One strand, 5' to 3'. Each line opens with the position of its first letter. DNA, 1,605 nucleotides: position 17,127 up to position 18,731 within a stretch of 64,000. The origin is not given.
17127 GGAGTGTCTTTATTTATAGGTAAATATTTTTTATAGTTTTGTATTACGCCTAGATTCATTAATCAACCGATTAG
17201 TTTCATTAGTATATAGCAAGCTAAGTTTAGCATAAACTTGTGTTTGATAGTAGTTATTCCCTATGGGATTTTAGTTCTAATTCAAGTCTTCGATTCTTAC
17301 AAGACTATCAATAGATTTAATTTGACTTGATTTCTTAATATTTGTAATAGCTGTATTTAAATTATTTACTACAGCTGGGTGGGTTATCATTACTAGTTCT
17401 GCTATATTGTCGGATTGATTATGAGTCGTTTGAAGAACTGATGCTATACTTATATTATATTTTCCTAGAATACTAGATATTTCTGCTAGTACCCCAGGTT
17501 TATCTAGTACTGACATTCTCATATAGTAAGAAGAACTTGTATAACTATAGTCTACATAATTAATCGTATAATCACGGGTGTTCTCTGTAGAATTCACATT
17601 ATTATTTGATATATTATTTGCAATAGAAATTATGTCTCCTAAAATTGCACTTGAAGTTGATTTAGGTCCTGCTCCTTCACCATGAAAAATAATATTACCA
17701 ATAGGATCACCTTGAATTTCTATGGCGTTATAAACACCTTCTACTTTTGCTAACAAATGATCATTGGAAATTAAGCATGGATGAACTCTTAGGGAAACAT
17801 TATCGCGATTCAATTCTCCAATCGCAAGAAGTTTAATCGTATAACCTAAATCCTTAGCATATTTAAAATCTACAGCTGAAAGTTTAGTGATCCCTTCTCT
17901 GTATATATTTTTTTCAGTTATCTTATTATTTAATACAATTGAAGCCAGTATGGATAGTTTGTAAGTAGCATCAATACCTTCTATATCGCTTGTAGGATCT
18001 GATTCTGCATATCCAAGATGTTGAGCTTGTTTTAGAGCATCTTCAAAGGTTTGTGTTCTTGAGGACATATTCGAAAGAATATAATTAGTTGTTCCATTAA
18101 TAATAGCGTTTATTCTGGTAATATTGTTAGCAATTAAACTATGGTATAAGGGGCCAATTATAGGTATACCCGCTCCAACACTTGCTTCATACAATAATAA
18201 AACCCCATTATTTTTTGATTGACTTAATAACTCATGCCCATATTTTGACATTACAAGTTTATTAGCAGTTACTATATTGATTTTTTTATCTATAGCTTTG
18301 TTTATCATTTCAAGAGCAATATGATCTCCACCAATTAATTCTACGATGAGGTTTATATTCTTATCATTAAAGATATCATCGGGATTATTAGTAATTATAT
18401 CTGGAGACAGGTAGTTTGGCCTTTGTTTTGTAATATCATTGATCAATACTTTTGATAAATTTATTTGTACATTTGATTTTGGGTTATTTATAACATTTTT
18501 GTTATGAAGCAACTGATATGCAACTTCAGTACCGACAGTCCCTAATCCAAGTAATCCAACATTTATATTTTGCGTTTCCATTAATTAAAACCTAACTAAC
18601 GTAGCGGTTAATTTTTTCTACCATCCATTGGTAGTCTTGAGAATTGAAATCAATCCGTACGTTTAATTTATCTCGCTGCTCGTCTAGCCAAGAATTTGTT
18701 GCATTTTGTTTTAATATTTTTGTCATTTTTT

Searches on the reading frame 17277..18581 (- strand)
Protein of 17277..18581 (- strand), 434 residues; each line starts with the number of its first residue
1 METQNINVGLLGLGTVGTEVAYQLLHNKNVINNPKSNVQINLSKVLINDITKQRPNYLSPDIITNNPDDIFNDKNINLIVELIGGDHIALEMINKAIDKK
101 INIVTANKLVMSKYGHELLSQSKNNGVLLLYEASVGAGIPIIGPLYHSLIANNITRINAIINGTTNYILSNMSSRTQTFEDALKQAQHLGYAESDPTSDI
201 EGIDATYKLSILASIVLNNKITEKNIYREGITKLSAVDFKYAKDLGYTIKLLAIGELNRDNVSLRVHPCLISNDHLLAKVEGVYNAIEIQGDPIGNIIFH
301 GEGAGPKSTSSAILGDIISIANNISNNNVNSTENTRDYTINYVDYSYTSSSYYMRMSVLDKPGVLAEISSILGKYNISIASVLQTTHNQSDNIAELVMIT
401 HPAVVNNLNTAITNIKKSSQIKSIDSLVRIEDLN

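Call 18: search_protein_families(library=ncbifam, proteins=[window:17277-18581:-], max_evalue=0.00001)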
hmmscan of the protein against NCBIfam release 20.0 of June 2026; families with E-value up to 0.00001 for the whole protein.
window:17277-18581:- (434 aa): 8 families
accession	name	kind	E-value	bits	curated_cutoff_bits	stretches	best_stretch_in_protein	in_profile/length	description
NF004976.0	PRK06349.1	subfamily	3e-140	468.1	205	1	4-432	3-428/430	homoserine dehydrogenase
NF004912.0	PRK06270.1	equivalog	2e-71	241.2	373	1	68-325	83-341/343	homoserine dehydrogenase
NF006235.0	PRK08374.1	equivalog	1.4e-53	182.2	451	1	66-325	82-333/336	homoserine dehydrogenase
NF005290.0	PRK06813.1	equivalog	2.7e-43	148.3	286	1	88-322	103-338/346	homoserine dehydrogenase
NF006959.0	PRK09436.1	equivalog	1.8e-26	92.5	726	1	3-323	463-815/819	bifunctional aspartate kinase/homoserine dehydrogenase I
NF005002.0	PRK06392.1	equivalog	3.2e-26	92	296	1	66-320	76-324/329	homoserine dehydrogenase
NF007003.0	PRK09466.1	subfamily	3e-15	55.7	582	1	95-214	560-682/810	bifunctional aspartate kinase/homoserine dehydrogenase II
TIGR01327.1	PGDH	equivalog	1.1e-06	27.7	454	1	336-424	436-523/525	phosphoglycerate dehydrogenase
